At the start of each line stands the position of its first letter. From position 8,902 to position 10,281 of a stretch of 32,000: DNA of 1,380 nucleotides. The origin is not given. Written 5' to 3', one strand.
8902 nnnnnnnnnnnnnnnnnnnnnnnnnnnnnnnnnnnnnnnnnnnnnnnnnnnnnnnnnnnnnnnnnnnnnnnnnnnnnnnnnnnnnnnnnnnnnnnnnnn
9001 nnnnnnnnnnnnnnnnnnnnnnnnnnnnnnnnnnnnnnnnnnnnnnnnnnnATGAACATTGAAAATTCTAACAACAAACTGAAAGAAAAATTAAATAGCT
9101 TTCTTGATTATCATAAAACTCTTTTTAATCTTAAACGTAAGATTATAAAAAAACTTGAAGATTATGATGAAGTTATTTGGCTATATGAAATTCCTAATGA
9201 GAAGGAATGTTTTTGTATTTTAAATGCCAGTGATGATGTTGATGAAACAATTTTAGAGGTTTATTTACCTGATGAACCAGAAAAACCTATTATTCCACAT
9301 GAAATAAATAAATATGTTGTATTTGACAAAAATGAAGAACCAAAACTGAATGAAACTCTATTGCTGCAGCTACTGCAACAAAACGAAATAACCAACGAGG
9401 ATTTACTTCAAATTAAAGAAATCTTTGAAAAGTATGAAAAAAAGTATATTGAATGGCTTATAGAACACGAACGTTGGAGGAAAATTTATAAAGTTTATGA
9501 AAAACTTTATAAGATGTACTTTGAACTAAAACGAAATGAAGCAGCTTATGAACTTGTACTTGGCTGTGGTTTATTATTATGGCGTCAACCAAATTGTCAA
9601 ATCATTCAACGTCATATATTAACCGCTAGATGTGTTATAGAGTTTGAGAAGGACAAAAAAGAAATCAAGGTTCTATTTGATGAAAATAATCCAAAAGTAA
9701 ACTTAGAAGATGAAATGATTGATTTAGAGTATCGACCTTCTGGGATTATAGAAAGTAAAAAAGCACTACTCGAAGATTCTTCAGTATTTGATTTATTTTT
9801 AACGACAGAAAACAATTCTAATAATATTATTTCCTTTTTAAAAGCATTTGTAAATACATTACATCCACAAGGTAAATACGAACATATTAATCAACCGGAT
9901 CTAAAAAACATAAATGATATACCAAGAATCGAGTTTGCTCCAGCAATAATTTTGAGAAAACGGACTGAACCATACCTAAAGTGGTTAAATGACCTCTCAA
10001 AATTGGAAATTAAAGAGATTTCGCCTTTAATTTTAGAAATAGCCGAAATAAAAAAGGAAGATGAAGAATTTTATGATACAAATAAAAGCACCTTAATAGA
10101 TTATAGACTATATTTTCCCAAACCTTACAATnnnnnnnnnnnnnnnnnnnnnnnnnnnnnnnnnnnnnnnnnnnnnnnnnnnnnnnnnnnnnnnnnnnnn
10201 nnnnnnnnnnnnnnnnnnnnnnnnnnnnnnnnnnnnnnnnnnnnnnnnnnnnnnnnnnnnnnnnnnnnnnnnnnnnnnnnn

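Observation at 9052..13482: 1476-aa helicase-nuclease fusion as sole intact cargo: candidate single-gene defence system (Hhe/Nhi-like architecture)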

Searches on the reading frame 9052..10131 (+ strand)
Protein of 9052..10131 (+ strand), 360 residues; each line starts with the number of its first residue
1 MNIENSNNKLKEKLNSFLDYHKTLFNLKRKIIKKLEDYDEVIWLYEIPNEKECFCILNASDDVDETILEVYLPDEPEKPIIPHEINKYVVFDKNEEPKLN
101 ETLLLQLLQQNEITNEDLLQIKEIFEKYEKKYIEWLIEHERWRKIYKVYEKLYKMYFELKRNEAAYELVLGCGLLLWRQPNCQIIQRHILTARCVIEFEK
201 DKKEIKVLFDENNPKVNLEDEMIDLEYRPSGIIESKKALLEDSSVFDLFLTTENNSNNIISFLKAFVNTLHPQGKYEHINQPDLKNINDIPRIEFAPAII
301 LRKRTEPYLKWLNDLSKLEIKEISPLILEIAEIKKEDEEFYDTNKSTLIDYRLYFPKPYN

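Call 11: search_protein_families(library=pfam, proteins=[window:9052-10131:+], max_evalue=10)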
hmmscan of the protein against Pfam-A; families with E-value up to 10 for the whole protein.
window:9052-10131:+ (360 aa): 1 family
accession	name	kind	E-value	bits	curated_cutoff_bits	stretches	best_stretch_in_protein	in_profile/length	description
PF25327.1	UBL_ZFAND1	-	0.13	12.8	27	1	1-45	19-67/69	ZFAND1-like ubiquitin-like domain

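Call 42: predict_structure(alignment_id=A1)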
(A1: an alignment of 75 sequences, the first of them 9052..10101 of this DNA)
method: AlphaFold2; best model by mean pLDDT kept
length: 350 residues; sequences in the alignment: 75
mean_pLDDT: 86.9   pTM: 0.77
mean pLDDT of the five models: 86.9, 86.4, 86.0, 85.3, 85.2
residues with pLDDT >= 90: 211; 70-90: 99; 50-70: 24; < 50: 16
segments of 3 or more residues with pLDDT < 50: 253-255, 340-350
pLDDT, mean of each block of 10 residues (from residue 1): 65 90 80 92 95 89 82 97 96 92 95 95 97 96 97 96 89 96 95 95 95 84 89 75 73 63 92 95 96 97 78 84 84 65 44
secondary structure, 60 per line:
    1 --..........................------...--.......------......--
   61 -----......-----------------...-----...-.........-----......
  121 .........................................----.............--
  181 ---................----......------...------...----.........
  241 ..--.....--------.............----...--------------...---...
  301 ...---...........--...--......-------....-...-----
elements in order: H3-28 E40-43 E53-55 E66-71 E89-91 E97-99 H101-109 H115-161 E166-178 E184-199 E204-209 E216-218 H232-242 H245-249 H258-270 E275-277 E292-294 E298-303 H307-317 H325-330 H338-341

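Call 49: fold_search(model_id=the predicted structure, library=pdb)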
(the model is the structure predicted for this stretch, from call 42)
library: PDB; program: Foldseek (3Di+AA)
matches with E <= 10: 344; with E <= 0.001: 0
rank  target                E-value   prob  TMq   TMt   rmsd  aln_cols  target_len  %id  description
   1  7ndf_C                2.7e-01  0.08  0.06  0.15  10.7        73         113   11  Crystal structure of nanobody Nb_MsbA#1 in complex with the nucleotide binding domain of MsbA (released 2022-03-02)
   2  4ofq_A                3.5e-01  0.09  0.06  0.07  11.1        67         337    9  Structure of the C-terminal domain of the Streptococcus pyogenes antigen I/II-family protein AspA (released 2014-03-12)
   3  4ofq_B                3.7e-01  0.08  0.06  0.07  11.1        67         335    9  Structure of the C-terminal domain of the Streptococcus pyogenes antigen I/II-family protein AspA (released 2014-03-12)
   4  7nvn_N                3.7e-01  0.07  0.05  0.14  12.5        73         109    8  Human TRiC complex in closed state with nanobody and tubulin bound (released 2022-03-02)
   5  5dza                  3.9e-01  0.08  0.06  0.07  10.8        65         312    8  Streptococcus agalactiae AgI/II polypeptide BspA C terminal domain (WT) (released 2016-06-22)
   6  7nvm_N                5.0e-01  0.06  0.05  0.14  13.0        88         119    7  Human TRiC complex in closed state with nanobody Nb18, actin and PhLP2A bound (released 2022-03-02)
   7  6gk4_B                5.6e-01  0.06  0.05  0.14  12.1        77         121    8  Human NBD1 of CFTR in complex with nanobodies D12 and T8 (released 2019-06-19)
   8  7nvn_n                7.1e-01  0.04  0.05  0.14  13.0        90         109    7  Human TRiC complex in closed state with nanobody and tubulin bound (released 2022-03-02)
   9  7ph4_C                7.5e-01  0.06  0.06  0.15  10.7        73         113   11  AMP-PNP bound nanodisc reconstituted MsbA with nanobodies, spin-labeled at position T68C (released 2022-08-24)
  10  6gk4_E                7.5e-01  0.05  0.05  0.14  12.0        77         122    8  Human NBD1 of CFTR in complex with nanobodies D12 and T8 (released 2019-06-19)
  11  7kkj_C                8.0e-01  0.06  0.06  0.14  10.7        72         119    7  Structure of anti-SARS-CoV-2 Spike nanobody mNb6 (released 2020-11-25)
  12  8tv1_D                8.4e-01  0.05  0.05  0.07  11.4        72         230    6  Structure of the EphA2 LBDCRD bound to FabS1C_L1 (released 2024-06-26)
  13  4v96_AL               9.0e-01  0.02  0.07  0.07  18.2       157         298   10  The structure of a 1.8 MDa viral genome injection device suggests alternative infection mechanisms (released 2014-07-09)
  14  8zoy_B                1.0e+00  0.06  0.06  0.15  11.7        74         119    8  Cryo-EM structure of human norepinephrine transporter NET bound with norepinephrine in an inward open state at a resol (released 2024-09-11)
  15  5m30_F                1.0e+00  0.02  0.05  0.12  13.1        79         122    8  Structure of TssK from T6SS EAEC in complex with nanobody nb18 (released 2017-06-21)
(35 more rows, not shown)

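Call 55: search_protein_representatives(alignment_id=A2)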
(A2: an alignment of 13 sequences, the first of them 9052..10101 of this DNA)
Query: 13 sequences, 363 profile positions. Proteins with E-value up to 0.001 (for the whole library): 2250; up to 1e-10: 1518; up to 1e-30: 622. The best 150 are listed.
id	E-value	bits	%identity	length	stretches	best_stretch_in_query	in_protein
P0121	1.7e-135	468.2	-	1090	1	5-351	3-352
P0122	1.0e-123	429.4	-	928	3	95-358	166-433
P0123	1.1e-120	419.5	-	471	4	97-282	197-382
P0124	2.6e-120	418.2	-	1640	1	3-348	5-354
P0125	1.0e-119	416.2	-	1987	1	4-348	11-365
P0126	1.4e-117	409.2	-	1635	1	1-356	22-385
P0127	7.4e-116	403.5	-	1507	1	6-354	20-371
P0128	1.1e-115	403.0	-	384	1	8-355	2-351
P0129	1.7e-115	402.3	-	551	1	7-352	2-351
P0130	4.9e-114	397.6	-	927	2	68-359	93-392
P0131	8.0e-114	396.8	-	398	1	6-349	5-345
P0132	2.0e-113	395.6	-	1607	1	3-357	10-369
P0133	2.7e-113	395.1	-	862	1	6-350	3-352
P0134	1.1e-112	393.1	-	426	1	3-349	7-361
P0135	1.5e-112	392.7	-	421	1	9-347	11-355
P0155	1.7e-98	346.4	-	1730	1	5-349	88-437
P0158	1.1e-96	340.5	-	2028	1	5-348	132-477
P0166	4.0e-93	328.8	-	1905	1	7-354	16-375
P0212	6.3e-80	285.3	-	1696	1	6-352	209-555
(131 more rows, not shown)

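Call 65: find_related_loci(query=A2, collection=genome_contigs, flank=10000)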
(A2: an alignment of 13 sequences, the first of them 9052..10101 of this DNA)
Query A2 (350 aa) in genome_contigs; peptide patterns used: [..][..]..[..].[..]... (x = any residue, [..] = any of these).
226 stretches matched a pattern; 212 encode a relative of the query (tblastn E <= 1e-3); the best 80 are kept; 80 distinct loci.
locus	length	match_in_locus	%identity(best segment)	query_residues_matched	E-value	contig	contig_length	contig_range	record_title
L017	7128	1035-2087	30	4-337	4e-43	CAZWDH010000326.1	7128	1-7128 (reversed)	MAG TPA_asm: uncultured Nitrospiraceae bacterium isolate SRP323723_co1_44 genome assembly, contig: NODE_8976_length_7128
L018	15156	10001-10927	32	11-305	3e-43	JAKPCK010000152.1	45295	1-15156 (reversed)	MAG: Deltaproteobacteria bacterium isolate JPMR_maxbin.018 k141_798967, whole genome shotgun sequence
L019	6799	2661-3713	31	4-337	4e-41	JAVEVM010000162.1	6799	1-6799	MAG: Desulforhabdus sp. isolate BF4_121 NODE_38713_length_6799_cov_2.421163_Biofilm4, whole genome shotgun sequence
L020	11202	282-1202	32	1-305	1e-40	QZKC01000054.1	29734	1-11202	MAG: Nitrospiraceae bacterium isolate SURF_23 Ga0104751_1002319, whole genome shotgun sequence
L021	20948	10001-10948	30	4-305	1e-40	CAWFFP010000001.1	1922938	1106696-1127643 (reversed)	MAG: uncultured Verrucomicrobiae bacterium isolate MFD03250.bin.1.48 genome assembly, contig: contig_10023, whole genome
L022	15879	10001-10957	29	1-305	2e-40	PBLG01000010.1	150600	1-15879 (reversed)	MAG: Lysobacterales bacterium isolate SP244 146039, whole genome shotgun sequence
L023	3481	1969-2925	28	1-305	7e-40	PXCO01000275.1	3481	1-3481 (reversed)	MAG: Cyclobacteriaceae bacterium isolate T3Sed10_297R1m T3-Sed10-C82865, whole genome shotgun sequence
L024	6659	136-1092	30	1-305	1e-39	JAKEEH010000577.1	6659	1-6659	MAG: Limisphaerales bacterium isolate PMV_1.23 PMV_1.23.k101_2088439, whole genome shotgun sequence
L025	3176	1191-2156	30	3-309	2e-39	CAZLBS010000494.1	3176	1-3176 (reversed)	MAG TPA_asm: uncultured Nitrospiraceae bacterium isolate SRP141376_co5_441 genome assembly, contig: NODE_67787_length_31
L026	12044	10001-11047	29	12-346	3e-39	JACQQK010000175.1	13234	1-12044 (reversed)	MAG: Nitrospinota bacterium isolate NC_groundwater_1331_Ag_S-0.2um_58_131 S_p2_S4_coassembly_k141_3880396, whole genome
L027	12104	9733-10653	30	12-305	4e-39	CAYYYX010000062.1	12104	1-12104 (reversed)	MAG TPA_asm: uncultured Verrucomicrobiota bacterium isolate binchicken_co47_190 genome assembly, contig: NODE_3891_lengt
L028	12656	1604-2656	29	11-344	4e-39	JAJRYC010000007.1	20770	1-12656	MAG: Nitrospirae bacterium isolate Dive96_bin3.242 k141_168144, whole genome shotgun sequence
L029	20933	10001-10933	29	13-309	2e-39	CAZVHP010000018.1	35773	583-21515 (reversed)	MAG TPA_asm: uncultured Ignavibacteriales bacterium isolate SRP241341_co1_208 genome assembly, contig: NODE_1402_length_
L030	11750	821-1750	30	10-305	7e-39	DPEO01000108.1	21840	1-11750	MAG TPA_asm: Desulfomicrobiaceae bacterium isolate UBA12183 contig_626, whole genome shotgun sequence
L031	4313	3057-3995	30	7-305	6e-39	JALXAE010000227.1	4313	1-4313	MAG: Syntrophobacterales bacterium isolate T2_metabat1_scaf2bin.240 T2_NODE_46840_length_4313_cov_4.214525, whole genome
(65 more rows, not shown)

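Call 69: search_protein_families(library=padloc, alignment_id=A4, max_evalue=0.00001)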
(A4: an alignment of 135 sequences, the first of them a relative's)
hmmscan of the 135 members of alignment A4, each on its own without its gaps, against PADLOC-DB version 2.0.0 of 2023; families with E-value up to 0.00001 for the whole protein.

A. member 1, L021:7867-9339:+ (491 aa): 0 families

B. families by the number of members that match (of 135 scanned): 195 families (the first 25 are shown)
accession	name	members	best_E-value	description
PDLC04140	mad8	4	8.5e-13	mads_8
PDLC02980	AriA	3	1.5e-33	-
PDLC04135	mad3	3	8.9e-29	mads_3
PDLC04213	HEC-02A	2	3.2e-130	-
PDLC01995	RtcR_PspF2--CARF_AAA_HTH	2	3.3e-113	-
PDLC04146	HEC-02B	2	4.5e-64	-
PDLC04214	HEC-02A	2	4.9e-63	-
PDLC04177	HEC-01A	2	5.9e-63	-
PDLC04175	HEC-01A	2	2.3e-61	-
PDLC01993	RtcR--CARF_AAA_HTH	2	2.8e-53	-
PDLC01994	RtcR_PspF1--CARF_AAA_HTH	2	4.2e-50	-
PDLC04178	HEC-01A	2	8.9e-48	-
PDLC04182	HEC-01A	2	4.3e-44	-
PDLC04144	HEC-01B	2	2.1e-30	-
PDLC04180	HEC-01A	2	6.5e-28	-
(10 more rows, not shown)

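Call 70: search_protein_families(library=pfam, alignment_id=A4, max_evalue=0.00001)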
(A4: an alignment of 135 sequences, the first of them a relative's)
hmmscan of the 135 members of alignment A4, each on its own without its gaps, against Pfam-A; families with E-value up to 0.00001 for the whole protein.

A. member 1, L021:7867-9339:+ (491 aa): 0 families

B. families by the number of members that match (of 135 scanned): 141 families (the first 25 are shown)
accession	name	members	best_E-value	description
PF00515.34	TPR_1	3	5.1e-86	Tetratricopeptide repeat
PF07719.23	TPR_2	3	4.8e-79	Tetratricopeptide repeat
PF13432.12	TPR_16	3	4.8e-53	Tetratricopeptide repeat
PF13431.12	TPR_17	3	2.8e-50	Tetratricopeptide repeat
PF13304.12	AAA_21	3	2.8e-35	AAA domain, putative AbiEii toxin, Type IV TA system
PF13414.12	TPR_11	2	3.4e-81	TPR repeat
PF00158.32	Sigma54_activat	2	1.6e-70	Sigma-54 interaction domain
PF00884.28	Sulfatase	2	5.2e-59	Sulfatase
PF13181.12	TPR_8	2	2.3e-52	Tetratricopeptide repeat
PF00239.26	Resolvase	2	5.1e-39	Resolvase, N terminal domain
PF13428.12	TPR_14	2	3e-35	Tetratricopeptide repeat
PF13424.12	TPR_12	2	8.5e-29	Tetratricopeptide repeat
PF25601.1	AAA_lid_14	2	5.2e-25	AAA+ ATPase lid domain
PF19051.5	GFO_IDH_MocA_C2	2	1.2e-23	Oxidoreductase family, C-terminal alpha/beta domain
PF16347.10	SGSH_C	2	3.8e-23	N-sulphoglucosamine sulphohydrolase, C-terminal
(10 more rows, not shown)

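Call 78: search_solved_structures(query=A2, max_evalue=10)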
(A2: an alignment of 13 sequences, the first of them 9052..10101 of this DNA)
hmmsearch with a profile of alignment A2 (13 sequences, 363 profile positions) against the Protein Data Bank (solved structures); distinct sequences matched with E-value up to 10: 0.

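Call 80: fold_search(model_id=the predicted structure, library=viral)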
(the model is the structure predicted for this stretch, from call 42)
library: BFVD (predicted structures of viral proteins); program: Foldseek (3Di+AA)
matches with E <= 10: 295; with E <= 0.001: 0
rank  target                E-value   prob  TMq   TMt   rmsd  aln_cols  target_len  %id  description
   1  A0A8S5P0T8            2.5e-03  0.98  0.27  0.22   9.1       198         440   12  AAA domain protein [Myoviridae sp. ctakU3]
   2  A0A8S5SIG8            1.5e-01  0.06  0.12  0.11  18.8       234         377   14  Uncharacterized protein [Siphoviridae sp. ctBCr48]
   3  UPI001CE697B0         3.0e-01  0.04  0.11  0.14  15.3       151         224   15  (no name look-up for this kind of identifier)
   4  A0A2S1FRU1            3.6e-01  0.03  0.07  0.07   8.6        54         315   17  (no name in the UniProt tables at hand)
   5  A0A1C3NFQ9            3.9e-01  0.02  0.10  0.08  33.3       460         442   12  (no name in the UniProt tables at hand)
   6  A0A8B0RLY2            4.3e-01  0.05  0.09  0.03  32.3       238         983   16  Putative coat protein [Riboviria sp.]
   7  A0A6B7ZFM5            4.6e-01  0.03  0.11  0.14  23.3       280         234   11  Uncharacterized protein [Klebsiella phage N1M2]
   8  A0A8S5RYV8            5.8e-01  0.41  0.14  0.32  13.8        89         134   19  Uncharacterized protein [Myoviridae sp. ctNQV2]
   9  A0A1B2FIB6            6.2e-01  0.02  0.07  0.07   9.5        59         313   14  (no name in the UniProt tables at hand)
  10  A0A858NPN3            6.6e-01  0.04  0.12  0.09  20.4       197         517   11  (no name in the UniProt tables at hand)
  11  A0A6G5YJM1            6.6e-01  0.04  0.12  0.17  12.7       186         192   11  (no name in the UniProt tables at hand)
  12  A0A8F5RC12            7.0e-01  0.05  0.08  0.07   9.2        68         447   16  Uncharacterized protein [Grapevine-associated RNA virus 1]
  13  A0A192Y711            7.9e-01  0.02  0.05  0.10  13.0        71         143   10  Uncharacterized protein [Pseudomonas phage KTN4]
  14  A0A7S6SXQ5            8.9e-01  0.18  0.13  0.54   4.2        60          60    8  (no name in the UniProt tables at hand)
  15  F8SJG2                8.9e-01  0.06  0.07  0.14  12.4        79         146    9  Uncharacterized protein 326 [Pseudomonas phage PhiPA3]
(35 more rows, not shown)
